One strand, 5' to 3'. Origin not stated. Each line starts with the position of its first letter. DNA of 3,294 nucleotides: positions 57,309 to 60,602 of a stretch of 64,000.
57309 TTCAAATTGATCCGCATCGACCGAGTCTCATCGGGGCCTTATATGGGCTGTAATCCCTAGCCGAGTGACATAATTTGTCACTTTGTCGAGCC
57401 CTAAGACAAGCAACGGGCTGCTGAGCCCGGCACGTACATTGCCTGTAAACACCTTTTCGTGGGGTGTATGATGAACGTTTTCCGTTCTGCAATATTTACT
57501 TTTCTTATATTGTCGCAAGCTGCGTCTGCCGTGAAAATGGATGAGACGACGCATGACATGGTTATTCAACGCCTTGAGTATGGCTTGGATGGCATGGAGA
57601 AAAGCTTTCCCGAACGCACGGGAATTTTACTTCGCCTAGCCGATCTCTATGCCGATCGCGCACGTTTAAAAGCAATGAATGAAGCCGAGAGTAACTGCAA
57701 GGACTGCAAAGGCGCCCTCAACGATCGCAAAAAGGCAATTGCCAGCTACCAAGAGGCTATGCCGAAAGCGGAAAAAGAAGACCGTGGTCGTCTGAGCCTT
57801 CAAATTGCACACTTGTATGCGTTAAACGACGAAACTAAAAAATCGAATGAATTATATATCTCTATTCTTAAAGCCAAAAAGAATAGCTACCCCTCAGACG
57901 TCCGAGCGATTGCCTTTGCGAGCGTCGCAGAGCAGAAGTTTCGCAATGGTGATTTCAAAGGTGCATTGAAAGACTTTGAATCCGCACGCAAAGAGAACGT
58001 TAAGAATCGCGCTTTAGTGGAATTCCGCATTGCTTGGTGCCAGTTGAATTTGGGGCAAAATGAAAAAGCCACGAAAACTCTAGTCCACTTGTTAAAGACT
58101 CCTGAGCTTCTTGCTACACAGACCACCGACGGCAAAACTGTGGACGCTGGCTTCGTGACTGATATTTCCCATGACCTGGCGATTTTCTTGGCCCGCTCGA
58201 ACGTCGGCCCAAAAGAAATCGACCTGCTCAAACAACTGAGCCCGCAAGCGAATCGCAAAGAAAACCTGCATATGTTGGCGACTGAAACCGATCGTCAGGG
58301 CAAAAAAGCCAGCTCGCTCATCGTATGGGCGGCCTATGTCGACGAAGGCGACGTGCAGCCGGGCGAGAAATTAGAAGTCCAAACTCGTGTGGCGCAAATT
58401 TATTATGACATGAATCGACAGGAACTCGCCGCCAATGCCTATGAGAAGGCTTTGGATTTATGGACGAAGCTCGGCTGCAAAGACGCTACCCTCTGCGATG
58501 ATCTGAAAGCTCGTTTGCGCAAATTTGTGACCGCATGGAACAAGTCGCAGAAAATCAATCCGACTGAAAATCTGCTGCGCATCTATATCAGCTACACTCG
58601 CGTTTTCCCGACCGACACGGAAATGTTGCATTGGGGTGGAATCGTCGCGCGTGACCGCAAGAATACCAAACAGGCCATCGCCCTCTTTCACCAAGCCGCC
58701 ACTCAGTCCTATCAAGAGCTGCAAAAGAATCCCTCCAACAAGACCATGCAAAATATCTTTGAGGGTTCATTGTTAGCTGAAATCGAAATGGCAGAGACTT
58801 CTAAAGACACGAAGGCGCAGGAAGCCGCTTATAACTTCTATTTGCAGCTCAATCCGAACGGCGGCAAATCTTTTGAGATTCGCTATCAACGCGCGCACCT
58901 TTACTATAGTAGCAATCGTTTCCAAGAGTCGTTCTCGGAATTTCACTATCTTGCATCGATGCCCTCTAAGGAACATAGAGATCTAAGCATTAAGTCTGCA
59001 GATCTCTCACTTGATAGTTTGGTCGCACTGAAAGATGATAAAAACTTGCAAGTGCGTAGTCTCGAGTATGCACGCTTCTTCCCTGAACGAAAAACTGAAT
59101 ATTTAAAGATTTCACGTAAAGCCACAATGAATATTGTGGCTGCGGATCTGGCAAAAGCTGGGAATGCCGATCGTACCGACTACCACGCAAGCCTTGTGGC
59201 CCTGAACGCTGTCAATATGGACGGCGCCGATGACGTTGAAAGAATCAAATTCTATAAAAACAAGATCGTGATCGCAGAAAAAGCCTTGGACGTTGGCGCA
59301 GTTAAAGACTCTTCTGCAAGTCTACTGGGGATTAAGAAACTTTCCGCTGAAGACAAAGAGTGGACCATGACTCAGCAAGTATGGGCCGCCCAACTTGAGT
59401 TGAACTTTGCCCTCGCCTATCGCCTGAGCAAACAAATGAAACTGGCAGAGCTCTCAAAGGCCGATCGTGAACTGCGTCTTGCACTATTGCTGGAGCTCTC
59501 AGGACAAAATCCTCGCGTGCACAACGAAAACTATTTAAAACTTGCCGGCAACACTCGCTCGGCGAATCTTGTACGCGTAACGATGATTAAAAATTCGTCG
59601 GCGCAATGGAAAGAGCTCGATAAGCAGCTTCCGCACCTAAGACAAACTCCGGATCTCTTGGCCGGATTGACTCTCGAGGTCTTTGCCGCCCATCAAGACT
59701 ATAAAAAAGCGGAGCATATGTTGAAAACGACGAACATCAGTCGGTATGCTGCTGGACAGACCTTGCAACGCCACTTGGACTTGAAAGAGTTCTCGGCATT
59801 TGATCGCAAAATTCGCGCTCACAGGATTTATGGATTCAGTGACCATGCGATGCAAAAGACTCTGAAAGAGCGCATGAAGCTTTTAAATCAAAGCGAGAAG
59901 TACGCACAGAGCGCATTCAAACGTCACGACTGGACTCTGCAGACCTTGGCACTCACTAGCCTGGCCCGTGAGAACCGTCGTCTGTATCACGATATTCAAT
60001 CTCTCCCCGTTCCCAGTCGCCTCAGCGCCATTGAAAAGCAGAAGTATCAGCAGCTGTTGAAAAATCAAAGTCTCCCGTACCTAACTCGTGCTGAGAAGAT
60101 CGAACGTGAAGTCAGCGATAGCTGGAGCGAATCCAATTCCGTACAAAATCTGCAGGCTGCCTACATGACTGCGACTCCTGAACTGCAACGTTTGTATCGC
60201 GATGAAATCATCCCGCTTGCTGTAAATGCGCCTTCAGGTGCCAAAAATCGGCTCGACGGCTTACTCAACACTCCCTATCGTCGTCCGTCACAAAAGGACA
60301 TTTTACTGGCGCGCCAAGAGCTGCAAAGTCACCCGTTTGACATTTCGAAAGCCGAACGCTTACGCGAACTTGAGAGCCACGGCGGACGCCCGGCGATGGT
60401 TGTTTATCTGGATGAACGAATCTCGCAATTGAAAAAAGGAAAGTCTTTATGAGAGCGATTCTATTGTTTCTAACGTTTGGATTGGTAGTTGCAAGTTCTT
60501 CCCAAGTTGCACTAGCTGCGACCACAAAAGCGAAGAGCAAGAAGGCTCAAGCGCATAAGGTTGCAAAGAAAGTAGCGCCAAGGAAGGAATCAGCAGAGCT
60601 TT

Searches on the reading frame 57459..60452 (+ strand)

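Call 85: search_protein_families(library=pfam, proteins=[window:57459-60452:+], max_evalue=0.0001)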
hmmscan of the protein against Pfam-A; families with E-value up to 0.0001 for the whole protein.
window:57459-60452:+ (997 aa): 2 families
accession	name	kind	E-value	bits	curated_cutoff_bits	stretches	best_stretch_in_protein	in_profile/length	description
PF14559.12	TPR_19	-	7.5e-06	26.6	25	0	162-212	3-52/68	Tetratricopeptide repeat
PF07719.23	TPR_2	-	3.2e-05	24.1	27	0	310-334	6-30/34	Tetratricopeptide repeat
